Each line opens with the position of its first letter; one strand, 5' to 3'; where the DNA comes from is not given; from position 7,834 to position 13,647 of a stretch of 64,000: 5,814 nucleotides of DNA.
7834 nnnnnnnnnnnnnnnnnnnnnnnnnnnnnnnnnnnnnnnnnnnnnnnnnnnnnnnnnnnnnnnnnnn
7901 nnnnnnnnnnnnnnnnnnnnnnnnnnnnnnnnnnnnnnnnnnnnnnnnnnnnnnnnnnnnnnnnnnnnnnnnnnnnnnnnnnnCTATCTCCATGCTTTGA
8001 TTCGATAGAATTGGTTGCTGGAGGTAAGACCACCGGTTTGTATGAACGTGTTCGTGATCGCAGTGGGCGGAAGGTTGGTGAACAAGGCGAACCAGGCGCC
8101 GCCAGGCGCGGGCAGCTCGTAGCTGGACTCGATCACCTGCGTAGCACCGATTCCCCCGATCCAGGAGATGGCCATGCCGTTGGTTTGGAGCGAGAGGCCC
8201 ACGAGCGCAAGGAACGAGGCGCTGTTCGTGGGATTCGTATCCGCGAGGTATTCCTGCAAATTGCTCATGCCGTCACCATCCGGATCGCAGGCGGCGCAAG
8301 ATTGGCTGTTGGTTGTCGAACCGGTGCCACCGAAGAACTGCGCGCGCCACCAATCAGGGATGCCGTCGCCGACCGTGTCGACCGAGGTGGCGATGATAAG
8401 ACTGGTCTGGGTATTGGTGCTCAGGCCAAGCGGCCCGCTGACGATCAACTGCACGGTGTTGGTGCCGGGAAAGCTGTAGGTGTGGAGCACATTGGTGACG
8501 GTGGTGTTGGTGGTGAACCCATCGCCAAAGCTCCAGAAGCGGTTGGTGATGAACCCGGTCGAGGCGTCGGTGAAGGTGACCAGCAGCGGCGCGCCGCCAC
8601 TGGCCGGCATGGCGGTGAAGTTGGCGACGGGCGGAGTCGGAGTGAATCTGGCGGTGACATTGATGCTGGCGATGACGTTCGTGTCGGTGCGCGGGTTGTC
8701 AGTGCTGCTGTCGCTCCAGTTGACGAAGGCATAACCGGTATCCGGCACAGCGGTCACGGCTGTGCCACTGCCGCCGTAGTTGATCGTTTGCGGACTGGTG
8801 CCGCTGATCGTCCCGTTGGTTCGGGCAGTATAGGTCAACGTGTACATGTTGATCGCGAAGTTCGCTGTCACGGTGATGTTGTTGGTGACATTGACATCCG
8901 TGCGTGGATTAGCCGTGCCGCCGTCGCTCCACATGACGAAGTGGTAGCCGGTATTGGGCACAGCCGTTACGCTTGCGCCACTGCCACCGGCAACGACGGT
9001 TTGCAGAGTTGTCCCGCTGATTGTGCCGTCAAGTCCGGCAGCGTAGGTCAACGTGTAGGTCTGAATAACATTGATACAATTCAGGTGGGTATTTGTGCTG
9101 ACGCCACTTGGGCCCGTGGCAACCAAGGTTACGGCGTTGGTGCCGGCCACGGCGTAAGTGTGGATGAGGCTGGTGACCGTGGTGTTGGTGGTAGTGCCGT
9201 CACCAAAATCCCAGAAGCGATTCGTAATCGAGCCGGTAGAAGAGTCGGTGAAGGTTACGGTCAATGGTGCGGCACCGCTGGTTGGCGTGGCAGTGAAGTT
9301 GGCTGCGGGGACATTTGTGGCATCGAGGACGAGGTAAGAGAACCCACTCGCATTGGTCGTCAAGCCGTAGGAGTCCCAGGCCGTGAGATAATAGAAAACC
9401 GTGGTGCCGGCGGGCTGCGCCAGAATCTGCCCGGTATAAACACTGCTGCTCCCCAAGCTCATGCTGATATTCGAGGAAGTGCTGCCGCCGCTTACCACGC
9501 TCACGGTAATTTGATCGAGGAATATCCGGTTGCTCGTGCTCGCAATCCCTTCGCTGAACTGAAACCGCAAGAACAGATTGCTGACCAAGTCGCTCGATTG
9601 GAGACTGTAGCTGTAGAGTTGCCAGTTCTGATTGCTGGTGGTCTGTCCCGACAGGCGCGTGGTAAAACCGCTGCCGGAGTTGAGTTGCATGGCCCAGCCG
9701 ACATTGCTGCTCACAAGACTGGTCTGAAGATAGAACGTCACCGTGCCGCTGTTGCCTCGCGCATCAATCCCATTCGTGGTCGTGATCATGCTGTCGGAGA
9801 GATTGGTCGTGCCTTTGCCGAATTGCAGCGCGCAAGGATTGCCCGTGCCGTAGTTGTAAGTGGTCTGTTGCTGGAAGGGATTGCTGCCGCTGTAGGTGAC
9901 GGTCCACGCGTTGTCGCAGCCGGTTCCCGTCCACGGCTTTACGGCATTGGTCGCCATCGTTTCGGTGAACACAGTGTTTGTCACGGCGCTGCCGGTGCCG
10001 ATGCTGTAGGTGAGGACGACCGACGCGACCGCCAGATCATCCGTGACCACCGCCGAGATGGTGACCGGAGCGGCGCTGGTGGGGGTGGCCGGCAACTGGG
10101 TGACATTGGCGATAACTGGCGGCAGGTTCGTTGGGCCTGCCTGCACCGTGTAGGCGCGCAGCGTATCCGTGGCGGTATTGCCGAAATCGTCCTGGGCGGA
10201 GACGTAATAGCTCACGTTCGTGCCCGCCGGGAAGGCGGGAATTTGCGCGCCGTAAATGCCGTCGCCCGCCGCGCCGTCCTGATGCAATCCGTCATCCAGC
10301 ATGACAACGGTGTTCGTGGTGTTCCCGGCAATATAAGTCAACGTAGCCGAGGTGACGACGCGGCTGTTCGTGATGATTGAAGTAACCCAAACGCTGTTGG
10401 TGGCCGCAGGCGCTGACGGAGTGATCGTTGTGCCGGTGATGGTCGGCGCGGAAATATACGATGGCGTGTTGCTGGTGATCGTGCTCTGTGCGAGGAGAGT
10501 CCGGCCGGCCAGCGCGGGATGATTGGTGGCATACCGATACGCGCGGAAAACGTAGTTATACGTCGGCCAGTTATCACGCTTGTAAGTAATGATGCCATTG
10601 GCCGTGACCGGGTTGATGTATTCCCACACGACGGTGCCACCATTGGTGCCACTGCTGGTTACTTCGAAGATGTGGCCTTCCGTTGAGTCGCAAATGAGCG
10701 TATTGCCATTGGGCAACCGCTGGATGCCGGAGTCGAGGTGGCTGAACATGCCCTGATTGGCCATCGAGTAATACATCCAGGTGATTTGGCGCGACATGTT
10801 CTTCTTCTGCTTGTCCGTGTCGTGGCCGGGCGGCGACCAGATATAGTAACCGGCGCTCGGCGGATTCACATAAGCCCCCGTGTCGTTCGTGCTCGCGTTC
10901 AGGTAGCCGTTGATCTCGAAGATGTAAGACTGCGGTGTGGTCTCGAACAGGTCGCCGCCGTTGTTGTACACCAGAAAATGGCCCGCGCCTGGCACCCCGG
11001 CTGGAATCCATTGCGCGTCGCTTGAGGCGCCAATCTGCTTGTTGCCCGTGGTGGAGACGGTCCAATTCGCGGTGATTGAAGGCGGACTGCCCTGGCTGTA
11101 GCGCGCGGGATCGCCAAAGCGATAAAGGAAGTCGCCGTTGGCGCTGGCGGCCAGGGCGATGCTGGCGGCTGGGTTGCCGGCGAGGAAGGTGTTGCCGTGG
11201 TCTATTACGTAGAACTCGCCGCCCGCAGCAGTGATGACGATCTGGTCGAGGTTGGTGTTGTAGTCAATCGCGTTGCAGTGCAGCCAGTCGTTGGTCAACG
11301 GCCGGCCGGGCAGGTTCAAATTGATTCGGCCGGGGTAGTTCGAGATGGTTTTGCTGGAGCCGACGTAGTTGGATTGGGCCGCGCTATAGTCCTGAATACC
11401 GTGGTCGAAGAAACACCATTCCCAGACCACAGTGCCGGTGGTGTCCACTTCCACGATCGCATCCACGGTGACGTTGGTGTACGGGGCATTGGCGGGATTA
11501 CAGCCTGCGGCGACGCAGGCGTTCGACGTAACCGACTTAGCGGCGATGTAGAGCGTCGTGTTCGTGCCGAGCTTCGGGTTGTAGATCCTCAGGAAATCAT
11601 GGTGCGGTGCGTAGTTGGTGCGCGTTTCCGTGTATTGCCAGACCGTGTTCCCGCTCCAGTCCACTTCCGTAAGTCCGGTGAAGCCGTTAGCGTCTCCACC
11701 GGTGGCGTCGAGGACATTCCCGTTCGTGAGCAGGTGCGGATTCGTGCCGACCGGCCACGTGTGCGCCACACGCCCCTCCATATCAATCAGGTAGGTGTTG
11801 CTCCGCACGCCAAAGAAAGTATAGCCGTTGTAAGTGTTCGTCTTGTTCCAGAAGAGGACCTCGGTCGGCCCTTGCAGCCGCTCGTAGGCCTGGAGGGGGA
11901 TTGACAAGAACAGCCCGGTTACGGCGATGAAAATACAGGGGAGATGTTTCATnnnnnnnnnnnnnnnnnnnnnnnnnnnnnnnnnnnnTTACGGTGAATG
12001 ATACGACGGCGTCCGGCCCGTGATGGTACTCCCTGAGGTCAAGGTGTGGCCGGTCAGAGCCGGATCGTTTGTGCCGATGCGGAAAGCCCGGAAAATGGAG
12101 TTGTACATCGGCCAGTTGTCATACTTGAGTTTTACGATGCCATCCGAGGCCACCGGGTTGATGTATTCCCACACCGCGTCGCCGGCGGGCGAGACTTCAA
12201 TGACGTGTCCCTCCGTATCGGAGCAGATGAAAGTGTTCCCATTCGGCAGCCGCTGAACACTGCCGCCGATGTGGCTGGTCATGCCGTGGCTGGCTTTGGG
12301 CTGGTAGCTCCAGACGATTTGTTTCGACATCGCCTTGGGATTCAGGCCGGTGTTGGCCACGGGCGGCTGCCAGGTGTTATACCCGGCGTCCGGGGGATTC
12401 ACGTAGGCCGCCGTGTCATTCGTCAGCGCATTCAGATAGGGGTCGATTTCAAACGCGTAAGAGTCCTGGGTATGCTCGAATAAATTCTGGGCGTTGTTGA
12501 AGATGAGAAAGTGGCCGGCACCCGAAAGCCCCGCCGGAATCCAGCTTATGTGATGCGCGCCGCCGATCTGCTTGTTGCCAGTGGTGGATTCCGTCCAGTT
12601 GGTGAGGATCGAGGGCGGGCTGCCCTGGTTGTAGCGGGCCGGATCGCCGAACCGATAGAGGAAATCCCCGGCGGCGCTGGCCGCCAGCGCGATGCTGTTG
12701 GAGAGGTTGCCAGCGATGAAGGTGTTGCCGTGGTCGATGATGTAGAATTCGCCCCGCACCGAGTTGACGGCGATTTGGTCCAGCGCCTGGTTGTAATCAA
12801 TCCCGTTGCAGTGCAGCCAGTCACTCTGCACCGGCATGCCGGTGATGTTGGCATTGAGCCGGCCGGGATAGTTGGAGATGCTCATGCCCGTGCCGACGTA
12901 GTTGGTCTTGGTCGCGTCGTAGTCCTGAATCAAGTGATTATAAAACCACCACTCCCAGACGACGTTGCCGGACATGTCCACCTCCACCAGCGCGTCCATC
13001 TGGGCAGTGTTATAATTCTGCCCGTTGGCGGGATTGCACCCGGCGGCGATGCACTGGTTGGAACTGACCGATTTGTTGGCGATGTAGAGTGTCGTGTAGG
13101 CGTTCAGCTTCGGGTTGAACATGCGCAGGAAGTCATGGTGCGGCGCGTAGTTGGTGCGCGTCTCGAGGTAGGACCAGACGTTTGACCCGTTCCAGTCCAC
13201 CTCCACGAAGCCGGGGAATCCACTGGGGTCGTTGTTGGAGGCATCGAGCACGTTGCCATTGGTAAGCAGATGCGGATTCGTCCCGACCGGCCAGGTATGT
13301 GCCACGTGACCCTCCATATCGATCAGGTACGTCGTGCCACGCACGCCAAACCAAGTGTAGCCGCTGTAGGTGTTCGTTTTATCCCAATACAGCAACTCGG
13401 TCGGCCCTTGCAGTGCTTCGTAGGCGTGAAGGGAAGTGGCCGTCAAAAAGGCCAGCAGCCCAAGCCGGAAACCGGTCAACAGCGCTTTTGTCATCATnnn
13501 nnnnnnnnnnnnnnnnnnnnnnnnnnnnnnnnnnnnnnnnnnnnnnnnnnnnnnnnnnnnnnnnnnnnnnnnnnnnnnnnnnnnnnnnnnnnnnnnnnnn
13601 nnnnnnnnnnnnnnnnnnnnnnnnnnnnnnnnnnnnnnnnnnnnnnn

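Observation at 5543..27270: One bipartite promoter-like motif precedes both ECF sigma genes and four to five outward-facing operons: a candidate self-contained ECF/STK regulon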

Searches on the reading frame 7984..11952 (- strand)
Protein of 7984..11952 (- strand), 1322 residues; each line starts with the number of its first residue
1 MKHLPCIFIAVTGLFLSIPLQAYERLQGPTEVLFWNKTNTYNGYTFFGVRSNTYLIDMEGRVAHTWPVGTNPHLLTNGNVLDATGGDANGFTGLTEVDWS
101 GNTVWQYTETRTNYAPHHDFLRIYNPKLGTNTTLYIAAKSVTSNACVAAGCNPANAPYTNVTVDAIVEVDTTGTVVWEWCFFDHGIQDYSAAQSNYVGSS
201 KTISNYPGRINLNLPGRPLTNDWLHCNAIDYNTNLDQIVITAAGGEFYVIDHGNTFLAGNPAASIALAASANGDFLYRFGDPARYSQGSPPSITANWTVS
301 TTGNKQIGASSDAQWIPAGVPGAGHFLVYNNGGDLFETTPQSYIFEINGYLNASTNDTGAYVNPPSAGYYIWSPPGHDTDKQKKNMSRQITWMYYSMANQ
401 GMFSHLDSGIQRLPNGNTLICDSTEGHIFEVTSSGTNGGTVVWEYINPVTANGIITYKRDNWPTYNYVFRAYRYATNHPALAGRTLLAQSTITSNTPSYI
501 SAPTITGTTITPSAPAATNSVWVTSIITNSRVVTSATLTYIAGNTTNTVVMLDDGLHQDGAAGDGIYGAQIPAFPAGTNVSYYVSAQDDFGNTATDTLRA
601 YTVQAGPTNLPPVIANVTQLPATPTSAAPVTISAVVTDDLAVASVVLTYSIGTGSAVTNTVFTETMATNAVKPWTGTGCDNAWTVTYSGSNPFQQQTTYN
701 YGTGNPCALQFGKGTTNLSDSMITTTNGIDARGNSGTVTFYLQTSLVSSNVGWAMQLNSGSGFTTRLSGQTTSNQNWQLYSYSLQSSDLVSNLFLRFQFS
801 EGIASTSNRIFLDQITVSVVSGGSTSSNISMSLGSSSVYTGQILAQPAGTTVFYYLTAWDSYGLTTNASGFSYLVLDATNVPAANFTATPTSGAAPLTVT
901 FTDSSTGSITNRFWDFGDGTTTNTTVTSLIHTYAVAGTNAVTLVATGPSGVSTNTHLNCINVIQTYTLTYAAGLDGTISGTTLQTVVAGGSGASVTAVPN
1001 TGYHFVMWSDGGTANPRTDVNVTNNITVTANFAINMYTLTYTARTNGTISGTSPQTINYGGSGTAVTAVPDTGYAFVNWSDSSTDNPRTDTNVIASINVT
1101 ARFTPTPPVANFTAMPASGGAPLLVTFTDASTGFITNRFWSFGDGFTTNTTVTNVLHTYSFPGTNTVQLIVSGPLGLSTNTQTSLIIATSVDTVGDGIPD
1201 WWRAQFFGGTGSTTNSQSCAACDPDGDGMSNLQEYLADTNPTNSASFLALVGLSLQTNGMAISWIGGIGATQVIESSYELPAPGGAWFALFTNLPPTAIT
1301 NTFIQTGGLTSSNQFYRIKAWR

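Call 6: search_protein_families(library=pfam, proteins=[window:7984-11952:-])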
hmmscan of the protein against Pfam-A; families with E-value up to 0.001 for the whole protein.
window:7984-11952:- (1322 aa): 6 families
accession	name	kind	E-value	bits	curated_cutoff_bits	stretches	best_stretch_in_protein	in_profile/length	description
PF18911.6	PKD_4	-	1.4e-21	76.8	27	2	887-958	11-81/85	PKD domain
PF18998.6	Flg_new_2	-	1.5e-20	73.4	23.6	2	966-1035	1-72/73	Divergent InlB B-repeat domain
PF00801.26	PKD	-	1.2e-13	51.2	23.5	2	884-955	2-75/80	PKD domain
PF05935.17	Arylsulfotrans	-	4.9e-09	36.1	24.2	1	50-241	27-192/374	Arylsulfotransferase (ASST)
PF14269.12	Arylsulfotran_2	-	7.5e-07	29.3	27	1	72-202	2-140/301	Arylsulfotransferase (ASST)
PF09479.16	Flg_new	-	2.3e-05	24.8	27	0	1037-1090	1-49/65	Listeria-Bacteroides repeat domain (List_Bact_rpt)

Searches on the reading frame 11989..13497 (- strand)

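Call 6: search_protein_families(library=pfam, proteins=[window:11989-13497:-])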
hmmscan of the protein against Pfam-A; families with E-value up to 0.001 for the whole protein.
window:11989-13497:- (502 aa): 2 families
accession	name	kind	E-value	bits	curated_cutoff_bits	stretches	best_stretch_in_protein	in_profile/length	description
PF05935.17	Arylsulfotrans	-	1.1e-12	48.1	24.2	1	160-428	118-333/374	Arylsulfotransferase (ASST)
PF14269.12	Arylsulfotran_2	-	3.1e-08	33.8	27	1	315-447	176-300/301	Arylsulfotransferase (ASST)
